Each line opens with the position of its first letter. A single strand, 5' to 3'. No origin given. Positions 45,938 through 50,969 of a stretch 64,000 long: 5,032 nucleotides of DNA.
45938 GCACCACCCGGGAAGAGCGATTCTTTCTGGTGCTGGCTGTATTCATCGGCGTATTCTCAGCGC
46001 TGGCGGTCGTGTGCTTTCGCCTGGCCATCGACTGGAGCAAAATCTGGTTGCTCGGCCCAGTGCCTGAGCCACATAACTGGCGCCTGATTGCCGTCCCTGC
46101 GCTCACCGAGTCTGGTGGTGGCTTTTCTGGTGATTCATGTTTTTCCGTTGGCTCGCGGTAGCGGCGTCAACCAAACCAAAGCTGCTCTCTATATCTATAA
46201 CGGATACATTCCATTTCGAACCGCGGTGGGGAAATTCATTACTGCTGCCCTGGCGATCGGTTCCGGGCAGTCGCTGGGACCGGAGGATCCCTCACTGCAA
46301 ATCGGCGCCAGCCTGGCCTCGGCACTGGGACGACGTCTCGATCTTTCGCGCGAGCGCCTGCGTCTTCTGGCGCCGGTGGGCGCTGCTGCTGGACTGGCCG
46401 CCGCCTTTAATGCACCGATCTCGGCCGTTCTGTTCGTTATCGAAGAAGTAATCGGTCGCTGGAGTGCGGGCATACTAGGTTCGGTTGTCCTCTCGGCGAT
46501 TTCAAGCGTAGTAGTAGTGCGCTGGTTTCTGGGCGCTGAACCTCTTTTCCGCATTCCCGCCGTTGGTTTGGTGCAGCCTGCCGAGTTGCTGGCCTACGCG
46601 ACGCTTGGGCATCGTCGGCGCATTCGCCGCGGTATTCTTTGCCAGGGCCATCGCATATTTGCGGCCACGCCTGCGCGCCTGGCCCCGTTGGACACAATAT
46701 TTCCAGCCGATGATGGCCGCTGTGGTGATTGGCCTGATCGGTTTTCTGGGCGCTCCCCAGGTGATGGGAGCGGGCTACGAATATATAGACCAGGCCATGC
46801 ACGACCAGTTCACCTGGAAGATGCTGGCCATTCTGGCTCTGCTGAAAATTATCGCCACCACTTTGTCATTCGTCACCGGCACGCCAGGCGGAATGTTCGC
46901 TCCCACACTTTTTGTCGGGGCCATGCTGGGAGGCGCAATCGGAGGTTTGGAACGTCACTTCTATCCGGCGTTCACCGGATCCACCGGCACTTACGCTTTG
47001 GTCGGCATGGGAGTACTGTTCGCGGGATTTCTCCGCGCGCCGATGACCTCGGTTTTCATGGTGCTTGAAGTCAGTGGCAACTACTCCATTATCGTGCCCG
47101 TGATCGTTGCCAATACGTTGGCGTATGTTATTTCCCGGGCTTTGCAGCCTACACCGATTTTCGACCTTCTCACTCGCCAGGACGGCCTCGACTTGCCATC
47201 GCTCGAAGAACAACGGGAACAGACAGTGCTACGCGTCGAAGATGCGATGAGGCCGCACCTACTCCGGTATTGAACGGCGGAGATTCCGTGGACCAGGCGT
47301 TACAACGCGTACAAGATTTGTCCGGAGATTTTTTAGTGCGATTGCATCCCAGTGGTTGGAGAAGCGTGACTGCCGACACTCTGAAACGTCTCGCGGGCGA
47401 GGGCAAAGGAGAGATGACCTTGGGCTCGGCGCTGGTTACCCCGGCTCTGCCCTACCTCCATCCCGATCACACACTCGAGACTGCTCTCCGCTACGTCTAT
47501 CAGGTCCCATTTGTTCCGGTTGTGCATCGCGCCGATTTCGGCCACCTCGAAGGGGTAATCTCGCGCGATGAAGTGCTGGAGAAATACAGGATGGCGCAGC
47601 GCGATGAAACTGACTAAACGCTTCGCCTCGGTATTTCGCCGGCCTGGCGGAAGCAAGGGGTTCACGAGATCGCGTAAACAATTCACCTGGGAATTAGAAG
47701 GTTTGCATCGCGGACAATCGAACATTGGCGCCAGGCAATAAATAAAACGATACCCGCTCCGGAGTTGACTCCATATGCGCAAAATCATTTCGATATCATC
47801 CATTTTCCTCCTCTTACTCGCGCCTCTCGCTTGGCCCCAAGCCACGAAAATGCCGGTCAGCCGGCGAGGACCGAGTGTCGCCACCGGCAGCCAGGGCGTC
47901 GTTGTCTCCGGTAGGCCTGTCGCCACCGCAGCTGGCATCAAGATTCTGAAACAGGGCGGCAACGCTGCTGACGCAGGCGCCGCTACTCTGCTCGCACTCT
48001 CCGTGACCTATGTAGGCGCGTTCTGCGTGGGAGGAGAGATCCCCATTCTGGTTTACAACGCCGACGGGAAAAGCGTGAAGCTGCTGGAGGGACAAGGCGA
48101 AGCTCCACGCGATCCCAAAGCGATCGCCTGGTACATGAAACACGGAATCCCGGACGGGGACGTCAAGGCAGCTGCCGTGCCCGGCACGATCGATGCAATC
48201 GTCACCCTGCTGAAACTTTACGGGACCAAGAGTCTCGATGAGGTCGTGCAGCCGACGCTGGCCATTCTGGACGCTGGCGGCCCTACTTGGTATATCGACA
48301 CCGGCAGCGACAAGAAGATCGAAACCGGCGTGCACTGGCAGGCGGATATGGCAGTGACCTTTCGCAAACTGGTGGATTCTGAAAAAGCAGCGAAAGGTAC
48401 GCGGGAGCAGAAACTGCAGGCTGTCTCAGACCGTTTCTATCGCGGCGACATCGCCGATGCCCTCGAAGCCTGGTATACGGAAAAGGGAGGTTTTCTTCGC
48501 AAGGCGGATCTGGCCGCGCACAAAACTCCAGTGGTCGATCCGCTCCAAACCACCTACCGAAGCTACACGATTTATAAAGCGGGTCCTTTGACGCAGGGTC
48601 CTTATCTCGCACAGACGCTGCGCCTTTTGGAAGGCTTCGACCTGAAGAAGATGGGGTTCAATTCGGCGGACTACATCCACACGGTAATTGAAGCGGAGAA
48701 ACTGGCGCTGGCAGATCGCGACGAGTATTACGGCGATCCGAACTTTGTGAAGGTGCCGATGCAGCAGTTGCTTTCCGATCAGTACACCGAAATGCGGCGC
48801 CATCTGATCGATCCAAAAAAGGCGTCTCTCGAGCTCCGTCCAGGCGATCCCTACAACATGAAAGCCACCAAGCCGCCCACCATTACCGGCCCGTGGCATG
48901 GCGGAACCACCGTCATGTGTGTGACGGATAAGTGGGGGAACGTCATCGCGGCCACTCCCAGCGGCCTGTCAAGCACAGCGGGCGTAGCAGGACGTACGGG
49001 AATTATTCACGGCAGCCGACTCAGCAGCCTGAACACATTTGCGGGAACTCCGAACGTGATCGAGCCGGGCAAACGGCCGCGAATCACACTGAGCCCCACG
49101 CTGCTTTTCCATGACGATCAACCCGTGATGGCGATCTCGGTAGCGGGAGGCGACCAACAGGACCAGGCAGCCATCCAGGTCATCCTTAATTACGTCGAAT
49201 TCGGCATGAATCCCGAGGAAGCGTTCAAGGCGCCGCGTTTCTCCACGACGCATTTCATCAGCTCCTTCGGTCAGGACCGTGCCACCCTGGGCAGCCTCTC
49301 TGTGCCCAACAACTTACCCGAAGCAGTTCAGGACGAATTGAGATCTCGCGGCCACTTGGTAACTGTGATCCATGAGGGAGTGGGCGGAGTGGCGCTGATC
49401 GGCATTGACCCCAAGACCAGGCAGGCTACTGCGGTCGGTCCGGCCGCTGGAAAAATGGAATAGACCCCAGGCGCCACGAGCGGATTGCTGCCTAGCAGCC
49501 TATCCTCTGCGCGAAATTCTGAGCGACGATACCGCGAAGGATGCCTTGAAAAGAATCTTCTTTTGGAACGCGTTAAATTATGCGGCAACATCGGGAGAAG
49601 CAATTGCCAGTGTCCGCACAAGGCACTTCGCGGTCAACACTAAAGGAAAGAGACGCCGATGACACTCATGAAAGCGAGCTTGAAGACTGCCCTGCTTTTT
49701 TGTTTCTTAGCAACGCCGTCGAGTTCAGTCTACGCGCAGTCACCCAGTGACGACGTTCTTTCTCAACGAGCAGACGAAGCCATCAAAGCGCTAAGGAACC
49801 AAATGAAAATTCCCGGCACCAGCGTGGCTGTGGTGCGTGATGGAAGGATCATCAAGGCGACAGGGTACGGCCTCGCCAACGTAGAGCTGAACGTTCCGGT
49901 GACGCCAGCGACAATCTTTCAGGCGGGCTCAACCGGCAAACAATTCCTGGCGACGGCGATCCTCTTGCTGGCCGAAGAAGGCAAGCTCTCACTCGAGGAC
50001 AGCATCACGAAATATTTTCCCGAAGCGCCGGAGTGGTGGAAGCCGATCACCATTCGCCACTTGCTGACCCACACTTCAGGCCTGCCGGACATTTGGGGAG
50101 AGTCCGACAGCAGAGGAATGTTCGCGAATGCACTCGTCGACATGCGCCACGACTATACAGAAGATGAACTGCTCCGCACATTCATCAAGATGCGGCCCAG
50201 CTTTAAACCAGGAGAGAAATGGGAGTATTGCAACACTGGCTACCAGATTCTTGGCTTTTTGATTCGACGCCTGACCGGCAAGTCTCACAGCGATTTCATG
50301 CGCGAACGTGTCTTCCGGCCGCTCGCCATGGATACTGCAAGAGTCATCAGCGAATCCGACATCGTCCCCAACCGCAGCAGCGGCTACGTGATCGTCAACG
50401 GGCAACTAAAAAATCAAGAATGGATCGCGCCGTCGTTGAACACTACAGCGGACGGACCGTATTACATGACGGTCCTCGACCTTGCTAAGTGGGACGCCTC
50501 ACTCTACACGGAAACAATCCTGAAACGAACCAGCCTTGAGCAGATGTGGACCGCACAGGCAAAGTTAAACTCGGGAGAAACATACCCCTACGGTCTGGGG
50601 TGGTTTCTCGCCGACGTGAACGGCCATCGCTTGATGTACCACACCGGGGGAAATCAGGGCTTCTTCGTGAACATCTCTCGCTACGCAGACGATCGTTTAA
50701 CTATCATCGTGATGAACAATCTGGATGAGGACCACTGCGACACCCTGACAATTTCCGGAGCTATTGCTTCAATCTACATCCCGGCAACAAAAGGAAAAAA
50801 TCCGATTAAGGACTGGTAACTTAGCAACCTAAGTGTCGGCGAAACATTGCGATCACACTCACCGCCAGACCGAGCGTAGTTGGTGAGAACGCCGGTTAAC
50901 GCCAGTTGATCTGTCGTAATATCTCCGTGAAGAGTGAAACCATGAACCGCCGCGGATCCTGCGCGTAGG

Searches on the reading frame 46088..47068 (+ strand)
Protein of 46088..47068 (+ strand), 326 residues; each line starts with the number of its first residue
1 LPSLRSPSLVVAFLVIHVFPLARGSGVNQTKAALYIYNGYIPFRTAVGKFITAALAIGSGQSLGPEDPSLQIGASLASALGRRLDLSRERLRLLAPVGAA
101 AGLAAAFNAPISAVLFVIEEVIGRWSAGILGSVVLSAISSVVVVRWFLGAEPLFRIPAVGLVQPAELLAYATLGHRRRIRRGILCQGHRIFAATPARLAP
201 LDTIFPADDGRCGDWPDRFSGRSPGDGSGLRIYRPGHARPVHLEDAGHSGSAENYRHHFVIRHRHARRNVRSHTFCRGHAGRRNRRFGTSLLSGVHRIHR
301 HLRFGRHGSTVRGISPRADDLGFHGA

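Call 23: search_protein_families(library=pfam, max_evalue=0.001, proteins=[window:46088-47068:+])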
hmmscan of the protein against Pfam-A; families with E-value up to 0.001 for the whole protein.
window:46088-47068:+ (326 aa): 1 family
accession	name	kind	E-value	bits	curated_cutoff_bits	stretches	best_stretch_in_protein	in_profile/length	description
PF00654.25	Voltage_CLC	-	8.4e-42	144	24.8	1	9-174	3-170/346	Voltage gated chloride channel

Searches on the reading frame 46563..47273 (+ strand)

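Call 94: search_protein_families(library=pfam, max_evalue=0.001, proteins=[window:46563-47273:+])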
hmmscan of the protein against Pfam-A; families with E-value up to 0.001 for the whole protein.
window:46563-47273:+ (236 aa): 1 family
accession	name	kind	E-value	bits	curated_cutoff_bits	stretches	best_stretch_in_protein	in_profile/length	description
PF00654.25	Voltage_CLC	-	1.4e-43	149.9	24.8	1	8-192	162-346/346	Voltage gated chloride channel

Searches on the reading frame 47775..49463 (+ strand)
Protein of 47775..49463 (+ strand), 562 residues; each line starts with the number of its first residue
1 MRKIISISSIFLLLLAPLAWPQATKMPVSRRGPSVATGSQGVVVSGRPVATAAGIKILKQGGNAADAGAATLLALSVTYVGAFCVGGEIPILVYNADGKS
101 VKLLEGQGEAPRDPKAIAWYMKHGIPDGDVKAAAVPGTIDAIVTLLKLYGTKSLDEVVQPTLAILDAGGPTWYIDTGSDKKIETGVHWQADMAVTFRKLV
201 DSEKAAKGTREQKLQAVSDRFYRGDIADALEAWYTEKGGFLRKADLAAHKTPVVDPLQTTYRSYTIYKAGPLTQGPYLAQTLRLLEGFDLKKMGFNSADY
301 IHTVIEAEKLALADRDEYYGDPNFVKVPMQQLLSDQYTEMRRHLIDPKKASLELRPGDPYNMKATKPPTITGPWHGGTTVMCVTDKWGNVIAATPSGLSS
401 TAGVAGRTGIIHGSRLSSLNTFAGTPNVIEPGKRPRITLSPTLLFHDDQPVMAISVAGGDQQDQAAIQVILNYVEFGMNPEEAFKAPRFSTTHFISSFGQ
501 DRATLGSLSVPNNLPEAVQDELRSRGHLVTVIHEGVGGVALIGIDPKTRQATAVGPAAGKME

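Call 23: search_protein_families(library=pfam, max_evalue=0.001, proteins=[window:47775-49463:+])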
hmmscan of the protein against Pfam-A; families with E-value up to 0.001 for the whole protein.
window:47775-49463:+ (562 aa): 1 family
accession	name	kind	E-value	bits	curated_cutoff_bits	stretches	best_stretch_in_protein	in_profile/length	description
PF01019.26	G_glu_transpept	-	6.2e-95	319.4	27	1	56-546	2-497/512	Gamma-glutamyltranspeptidase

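Call 25: find_encoding_contigs(protein=window:47775-49463:+, flank=10000, max_places=6)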
Protein window:47775-49463:+ (562 aa): no gene with exactly this product is on record in the collection.

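Call 27: find_related_loci(query=window:47775-49463:+, collection=genome_contigs, flank=10000)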
Query window:47775-49463:+ (562 aa) in genome_contigs; peptide patterns used: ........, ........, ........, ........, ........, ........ (x = any residue, [..] = any of these).
331 stretches matched a pattern; 312 encode a relative of the query (tblastn E <= 1e-3); the best 80 are kept; 80 distinct loci.
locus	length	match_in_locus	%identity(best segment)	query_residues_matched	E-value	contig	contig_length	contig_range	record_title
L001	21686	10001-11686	90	1-562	0e+0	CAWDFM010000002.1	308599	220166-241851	MAG: uncultured Acidobacteriota bacterium isolate MFD06085.bin.1.38 genome assembly, contig: contig_11421, whole genome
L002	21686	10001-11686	91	1-562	0e+0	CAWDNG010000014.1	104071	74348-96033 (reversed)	MAG: Terriglobia bacterium isolate MFD04944.bin.3.100 genome assembly, contig: contig_81498, whole genome shotgun sequen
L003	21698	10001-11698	88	1-562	0e+0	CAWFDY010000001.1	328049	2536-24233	MAG: Terriglobia bacterium isolate MFD05521.bin.1.213 genome assembly, contig: contig_129313, whole genome shotgun seque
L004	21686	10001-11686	91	1-562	0e+0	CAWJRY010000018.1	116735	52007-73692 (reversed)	MAG: uncultured Acidobacteriaceae bacterium isolate MFD01633.bin.1.241 genome assembly, contig: contig_87029, whole geno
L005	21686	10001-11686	90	1-562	0e+0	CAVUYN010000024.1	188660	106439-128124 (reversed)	MAG: uncultured Acidobacteriota bacterium isolate MFD06085.bin.1.86 genome assembly, contig: contig_57050, whole genome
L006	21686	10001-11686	90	1-562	0e+0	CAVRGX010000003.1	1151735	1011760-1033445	MAG: uncultured Acidobacteriaceae bacterium isolate MFD05513.bin.1.269 genome assembly, contig: contig_44449, whole geno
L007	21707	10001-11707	90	1-562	0e+0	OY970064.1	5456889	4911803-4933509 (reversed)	MAG: uncultured Acidobacteriaceae bacterium isolate MFD06092.bin.c.1 genome assembly, chromosome: 1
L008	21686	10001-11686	90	1-562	0e+0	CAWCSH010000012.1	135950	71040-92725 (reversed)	MAG: Terriglobia bacterium isolate MFD05442.bin.2.105 genome assembly, contig: contig_42415, whole genome shotgun sequen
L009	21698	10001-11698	90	1-562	0e+0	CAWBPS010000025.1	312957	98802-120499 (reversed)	MAG: Terriglobia bacterium isolate MFD08700.bin.1.44 genome assembly, contig: contig_45651, whole genome shotgun sequenc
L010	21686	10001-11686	90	1-562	0e+0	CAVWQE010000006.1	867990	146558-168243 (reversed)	MAG: uncultured Acidobacteriota bacterium isolate MFD04967.bin.1.175 genome assembly, contig: contig_45067, whole genome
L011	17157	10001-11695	90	1-562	0e+0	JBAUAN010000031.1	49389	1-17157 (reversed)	MAG: Candidatus Sulfotelmatobacter sp. isolate MFD10734_ilm_asm_bin25 k127_184909, whole genome shotgun sequence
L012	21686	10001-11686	90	1-562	0e+0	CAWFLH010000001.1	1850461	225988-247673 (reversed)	MAG: uncultured Acidobacteriaceae bacterium isolate MFD01716.bin.1.112 genome assembly, contig: contig_10251, whole geno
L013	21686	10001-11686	90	1-562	0e+0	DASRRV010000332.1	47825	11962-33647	MAG TPA_asm: Candidatus Sulfotelmatobacter sp. isolate SMAG_U5163 k141_1964740, whole genome shotgun sequence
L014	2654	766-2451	89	1-562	0e+0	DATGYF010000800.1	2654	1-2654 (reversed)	MAG TPA_asm: Terriglobales bacterium isolate SMAG_U10628 k141_607955, whole genome shotgun sequence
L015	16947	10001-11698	91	1-562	0e+0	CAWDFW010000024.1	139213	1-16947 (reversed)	MAG: Terriglobia bacterium isolate MFD05942.bin.2.32 genome assembly, contig: contig_57260, whole genome shotgun sequenc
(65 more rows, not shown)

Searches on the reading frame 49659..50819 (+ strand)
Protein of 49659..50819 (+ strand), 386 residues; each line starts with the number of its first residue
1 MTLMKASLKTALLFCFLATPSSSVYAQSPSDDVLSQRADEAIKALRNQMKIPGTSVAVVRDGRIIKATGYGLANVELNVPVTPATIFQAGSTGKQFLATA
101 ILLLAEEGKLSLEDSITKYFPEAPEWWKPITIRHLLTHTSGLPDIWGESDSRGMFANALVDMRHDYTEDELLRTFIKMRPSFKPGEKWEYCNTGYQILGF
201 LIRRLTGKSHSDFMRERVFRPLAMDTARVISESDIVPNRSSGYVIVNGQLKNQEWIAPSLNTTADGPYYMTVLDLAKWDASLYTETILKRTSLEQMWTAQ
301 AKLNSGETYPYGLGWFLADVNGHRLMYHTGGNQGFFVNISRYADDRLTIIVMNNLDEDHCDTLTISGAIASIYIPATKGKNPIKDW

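Call 23: search_protein_families(library=pfam, max_evalue=0.001, proteins=[window:49659-50819:+])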
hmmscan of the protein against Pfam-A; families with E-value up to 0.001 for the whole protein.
window:49659-50819:+ (386 aa): 1 family
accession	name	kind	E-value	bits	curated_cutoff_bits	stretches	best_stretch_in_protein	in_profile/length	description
PF00144.29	Beta-lactamase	-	6.8e-67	226.4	27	1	41-358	4-313/329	Beta-lactamase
